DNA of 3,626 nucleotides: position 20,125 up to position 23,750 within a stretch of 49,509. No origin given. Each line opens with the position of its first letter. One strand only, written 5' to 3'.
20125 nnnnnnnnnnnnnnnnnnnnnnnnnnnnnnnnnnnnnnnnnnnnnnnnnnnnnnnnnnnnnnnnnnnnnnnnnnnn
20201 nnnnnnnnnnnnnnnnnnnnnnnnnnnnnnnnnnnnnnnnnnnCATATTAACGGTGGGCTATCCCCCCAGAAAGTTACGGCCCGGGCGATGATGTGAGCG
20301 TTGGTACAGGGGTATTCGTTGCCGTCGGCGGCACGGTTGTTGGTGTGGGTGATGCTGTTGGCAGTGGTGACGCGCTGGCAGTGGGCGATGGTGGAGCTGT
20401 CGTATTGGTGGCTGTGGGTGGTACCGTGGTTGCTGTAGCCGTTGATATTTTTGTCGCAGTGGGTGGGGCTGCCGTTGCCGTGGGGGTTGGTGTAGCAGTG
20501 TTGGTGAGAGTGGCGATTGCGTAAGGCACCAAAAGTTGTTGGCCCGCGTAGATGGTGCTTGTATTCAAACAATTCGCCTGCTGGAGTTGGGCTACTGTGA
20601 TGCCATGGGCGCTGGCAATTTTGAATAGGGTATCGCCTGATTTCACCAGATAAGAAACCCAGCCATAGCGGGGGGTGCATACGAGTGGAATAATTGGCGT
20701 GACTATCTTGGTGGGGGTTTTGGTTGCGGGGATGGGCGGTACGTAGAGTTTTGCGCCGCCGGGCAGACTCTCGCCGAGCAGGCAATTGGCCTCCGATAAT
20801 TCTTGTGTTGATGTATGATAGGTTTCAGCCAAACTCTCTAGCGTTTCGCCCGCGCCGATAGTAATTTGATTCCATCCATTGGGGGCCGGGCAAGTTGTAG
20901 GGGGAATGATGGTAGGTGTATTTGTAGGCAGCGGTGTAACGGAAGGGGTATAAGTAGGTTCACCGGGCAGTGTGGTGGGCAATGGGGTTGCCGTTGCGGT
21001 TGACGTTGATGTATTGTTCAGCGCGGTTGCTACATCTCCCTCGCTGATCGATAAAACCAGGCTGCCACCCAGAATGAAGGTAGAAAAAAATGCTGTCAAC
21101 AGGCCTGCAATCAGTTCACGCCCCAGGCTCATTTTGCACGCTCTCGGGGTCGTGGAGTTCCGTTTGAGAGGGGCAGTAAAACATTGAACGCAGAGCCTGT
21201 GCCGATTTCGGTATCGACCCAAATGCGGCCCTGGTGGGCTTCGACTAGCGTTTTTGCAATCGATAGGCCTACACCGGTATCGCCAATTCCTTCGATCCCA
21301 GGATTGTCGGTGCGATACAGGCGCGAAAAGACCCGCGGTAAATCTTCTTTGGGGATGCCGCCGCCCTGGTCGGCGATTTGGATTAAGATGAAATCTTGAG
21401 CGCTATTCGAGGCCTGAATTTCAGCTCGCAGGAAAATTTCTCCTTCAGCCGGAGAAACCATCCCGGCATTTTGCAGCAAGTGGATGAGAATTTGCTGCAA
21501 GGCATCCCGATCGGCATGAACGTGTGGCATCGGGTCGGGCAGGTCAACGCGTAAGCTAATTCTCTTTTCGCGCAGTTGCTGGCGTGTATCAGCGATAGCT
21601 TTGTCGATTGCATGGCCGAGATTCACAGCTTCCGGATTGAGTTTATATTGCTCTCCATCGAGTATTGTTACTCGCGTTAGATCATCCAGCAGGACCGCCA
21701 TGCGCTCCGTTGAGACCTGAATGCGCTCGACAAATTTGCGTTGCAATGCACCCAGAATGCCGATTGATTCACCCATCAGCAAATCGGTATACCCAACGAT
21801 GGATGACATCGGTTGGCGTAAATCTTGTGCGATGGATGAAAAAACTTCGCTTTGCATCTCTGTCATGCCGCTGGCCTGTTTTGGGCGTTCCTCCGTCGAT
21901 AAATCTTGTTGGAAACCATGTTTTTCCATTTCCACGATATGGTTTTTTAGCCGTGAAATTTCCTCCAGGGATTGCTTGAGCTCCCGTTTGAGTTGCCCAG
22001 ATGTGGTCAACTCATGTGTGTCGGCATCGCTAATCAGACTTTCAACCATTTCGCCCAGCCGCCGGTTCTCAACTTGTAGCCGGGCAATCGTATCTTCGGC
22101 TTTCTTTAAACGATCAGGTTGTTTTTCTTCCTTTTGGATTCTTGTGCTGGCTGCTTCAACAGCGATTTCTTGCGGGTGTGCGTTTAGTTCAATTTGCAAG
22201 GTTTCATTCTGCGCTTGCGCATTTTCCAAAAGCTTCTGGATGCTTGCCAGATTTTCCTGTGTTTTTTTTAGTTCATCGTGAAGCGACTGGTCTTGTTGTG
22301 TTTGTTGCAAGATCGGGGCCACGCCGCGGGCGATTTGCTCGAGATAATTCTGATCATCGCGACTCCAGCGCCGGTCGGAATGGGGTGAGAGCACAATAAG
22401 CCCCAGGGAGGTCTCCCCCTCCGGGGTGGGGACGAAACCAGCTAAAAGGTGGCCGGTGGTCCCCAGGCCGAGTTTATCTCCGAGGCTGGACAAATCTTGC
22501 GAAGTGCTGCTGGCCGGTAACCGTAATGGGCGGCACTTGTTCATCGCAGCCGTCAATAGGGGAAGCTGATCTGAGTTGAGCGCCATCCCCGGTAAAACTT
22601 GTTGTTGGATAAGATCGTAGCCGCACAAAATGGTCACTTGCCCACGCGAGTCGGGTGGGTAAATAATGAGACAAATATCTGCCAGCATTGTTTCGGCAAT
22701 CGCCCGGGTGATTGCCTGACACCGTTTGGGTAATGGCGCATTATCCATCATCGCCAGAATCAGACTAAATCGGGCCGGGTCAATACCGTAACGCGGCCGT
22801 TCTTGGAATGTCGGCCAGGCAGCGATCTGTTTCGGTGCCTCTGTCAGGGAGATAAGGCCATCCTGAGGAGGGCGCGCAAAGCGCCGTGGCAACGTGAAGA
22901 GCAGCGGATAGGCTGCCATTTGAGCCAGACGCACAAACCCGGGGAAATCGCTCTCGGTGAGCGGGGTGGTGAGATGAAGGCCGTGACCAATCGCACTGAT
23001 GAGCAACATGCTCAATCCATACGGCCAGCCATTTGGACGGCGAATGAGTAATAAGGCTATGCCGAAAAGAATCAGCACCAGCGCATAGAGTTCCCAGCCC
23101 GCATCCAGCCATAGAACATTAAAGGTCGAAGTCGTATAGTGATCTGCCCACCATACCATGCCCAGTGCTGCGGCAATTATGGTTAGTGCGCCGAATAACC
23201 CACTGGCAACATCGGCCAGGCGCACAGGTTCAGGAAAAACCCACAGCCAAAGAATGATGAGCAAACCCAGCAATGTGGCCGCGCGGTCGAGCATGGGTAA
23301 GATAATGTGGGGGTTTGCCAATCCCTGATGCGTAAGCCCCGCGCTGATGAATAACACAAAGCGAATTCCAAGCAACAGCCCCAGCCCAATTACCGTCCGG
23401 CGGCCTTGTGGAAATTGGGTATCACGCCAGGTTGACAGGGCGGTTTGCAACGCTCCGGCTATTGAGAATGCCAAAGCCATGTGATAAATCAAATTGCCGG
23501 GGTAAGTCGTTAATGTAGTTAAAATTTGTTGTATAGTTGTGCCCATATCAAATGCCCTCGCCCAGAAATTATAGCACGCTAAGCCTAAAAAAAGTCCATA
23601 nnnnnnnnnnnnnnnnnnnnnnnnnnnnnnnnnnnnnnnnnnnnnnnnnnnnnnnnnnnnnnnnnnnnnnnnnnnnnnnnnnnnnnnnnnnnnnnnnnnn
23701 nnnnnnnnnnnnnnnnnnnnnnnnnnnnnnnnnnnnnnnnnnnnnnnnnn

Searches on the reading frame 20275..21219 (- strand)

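Call 43: search_protein_families(library=ncbifam, proteins=[window:20275-21219:-], max_evalue=0.00001)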
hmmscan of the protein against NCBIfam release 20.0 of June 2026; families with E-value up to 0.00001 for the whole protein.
window:20275-21219:- (314 aa): 11 families
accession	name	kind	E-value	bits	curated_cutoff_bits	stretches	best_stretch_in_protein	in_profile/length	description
NF041208.1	celldiv_DipM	equivalog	5.3e-12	45.7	740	1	189-281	185-274/419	cell division endopeptidase DipM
NF010723.1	PRK14125.1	equivalog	1.1e-10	41.3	60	0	189-233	34-86/87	cell division suppressor protein YneA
NF008050.0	PRK10783.1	equivalog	3.7e-10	38.7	508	1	189-235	345-391/457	murein transglycosylase D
NF004974.0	PRK06347.1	equivalog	6.3e-10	38.7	701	1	124-265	338-483/592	1,4-beta-N-acetylmuramoylhydrolase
NF050804.1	CellDivDipMCaul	equivalog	1.1e-09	37.6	900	1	189-296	186-295/634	cell division endopeptidase DipM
TIGR02899.1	spore_safA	subfamily_domain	2.7e-09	36.8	67.85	1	192-232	1-43/44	SafA/ExsA family spore coat assembly protein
NF052398.1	Agg_Promo_Fact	equivalog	2.8e-08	34.2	170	1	189-277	30-121/202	aggregation-promoting factor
NF042931.1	SAG1386_EF1546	equivalog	2.1e-07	31.2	80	0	189-229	111-155/158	SAG1386/EF1546 family surface-associated protein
TIGR02907.1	spore_VI_D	equivalog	4e-07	29.9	169.85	0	190-232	302-344/344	stage VI sporulation protein D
NF040883.1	amid_act_ActS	equivalog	2.5e-06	26.9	375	0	188-270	34-113/242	amidase activator ActS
NF010495.0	PRK13914.1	equivalog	3.5e-06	26.3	647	0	189-294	201-313/481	invasion associated endopeptidase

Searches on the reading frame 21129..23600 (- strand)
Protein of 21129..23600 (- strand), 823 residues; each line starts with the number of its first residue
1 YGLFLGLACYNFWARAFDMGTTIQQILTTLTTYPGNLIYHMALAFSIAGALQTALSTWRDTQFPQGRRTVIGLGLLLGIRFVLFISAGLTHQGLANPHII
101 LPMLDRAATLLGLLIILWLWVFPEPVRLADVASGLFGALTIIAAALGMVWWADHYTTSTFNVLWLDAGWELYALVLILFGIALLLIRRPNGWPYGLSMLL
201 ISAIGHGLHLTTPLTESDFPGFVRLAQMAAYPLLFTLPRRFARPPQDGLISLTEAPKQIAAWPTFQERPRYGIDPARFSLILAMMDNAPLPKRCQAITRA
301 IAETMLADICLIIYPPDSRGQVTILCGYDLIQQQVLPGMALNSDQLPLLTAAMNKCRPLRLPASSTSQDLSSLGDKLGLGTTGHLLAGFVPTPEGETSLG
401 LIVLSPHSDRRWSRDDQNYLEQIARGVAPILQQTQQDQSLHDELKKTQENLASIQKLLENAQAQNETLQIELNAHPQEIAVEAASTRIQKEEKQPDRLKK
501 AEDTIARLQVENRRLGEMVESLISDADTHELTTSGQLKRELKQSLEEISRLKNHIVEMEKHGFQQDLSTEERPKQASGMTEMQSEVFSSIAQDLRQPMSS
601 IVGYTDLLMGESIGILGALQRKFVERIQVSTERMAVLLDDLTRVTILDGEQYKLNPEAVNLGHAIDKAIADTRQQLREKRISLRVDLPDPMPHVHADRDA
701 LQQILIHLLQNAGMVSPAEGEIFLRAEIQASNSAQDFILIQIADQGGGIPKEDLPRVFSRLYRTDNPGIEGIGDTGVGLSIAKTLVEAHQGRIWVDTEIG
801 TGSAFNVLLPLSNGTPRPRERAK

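Call 43: search_protein_families(library=ncbifam, proteins=[window:21129-23600:-], max_evalue=0.00001)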
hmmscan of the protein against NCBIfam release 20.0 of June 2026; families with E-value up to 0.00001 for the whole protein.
window:21129-23600:- (823 aa): 66 families (the best 25 are shown)
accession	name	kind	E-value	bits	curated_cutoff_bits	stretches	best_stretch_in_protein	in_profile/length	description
NF046044.1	PnpS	equivalog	4.1e-46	157.8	400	1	433-810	25-390/390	two-component system histidine kinase PnpS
NF033092.0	HK_WalK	equivalog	2.3e-43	148.7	725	1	585-810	374-593/594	cell wall metabolism sensor histidine kinase WalK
TIGR02966.1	phoR_proteo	equivalog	2e-39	135.5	334.2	1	512-808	44-332/333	phosphate regulon sensor histidine kinase PhoR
NF006800.0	PRK09303.1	equivalog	7e-39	133.8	342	1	538-813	110-379/383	histidine kinase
NF033091.0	HK_VanS_ACDEFG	equivalog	7.8e-35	120.4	400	1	547-809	38-292/293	vancomycin resistance histidine kinase VanS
NF033093.1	HK_VicK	exception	8.7e-32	110.3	680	1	587-813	213-437/448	cell wall metabolism sensor histidine kinase VicK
NF045595.1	HK_scytonemin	equivalog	2.5e-31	108.8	865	1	574-812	406-636/637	scytonemin biosynthesis sensor histidine kinase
NF045911.1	TCSHisKinNblS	equivalog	2.6e-29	102.1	1000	1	578-807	383-616/621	two-component system sensor histidine kinase NblS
NF008302.0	PRK11091.1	equivalog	2.8e-29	101.9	838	1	563-811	262-505/779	aerobic respiration two-component sensor histidine kinase ArcB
NF053855.1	HisKinPhoRBctds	equivalog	8.8e-29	100.3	500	1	579-805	357-577/583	two-component system sensor histidine kinase PhoR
TIGR02956.1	TMAO_torS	equivalog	8.8e-29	100.2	676.5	1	541-817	421-688/967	TMAO reductase system sensor histidine kinase/response regulator TorS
NF038297.2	hybrid_HK_HrmK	equivalog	2.5e-28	99.1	725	1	447-813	108-459/607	hybrid histidine kinase/response regulator HrmK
NF041880.1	EPS_EpsF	equivalog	6.5e-28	97.5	900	1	587-810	277-492/492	response regulator EpsF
NF040691.1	MtrAB_MtrB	equivalog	1.5e-27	96.8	450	1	533-815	227-496/507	MtrAB system histidine kinase MtrB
NF008468.0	PRK11360.1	equivalog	3.8e-27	94.9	646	1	585-813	398-610/616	two-component system sensor histidine kinase AtoS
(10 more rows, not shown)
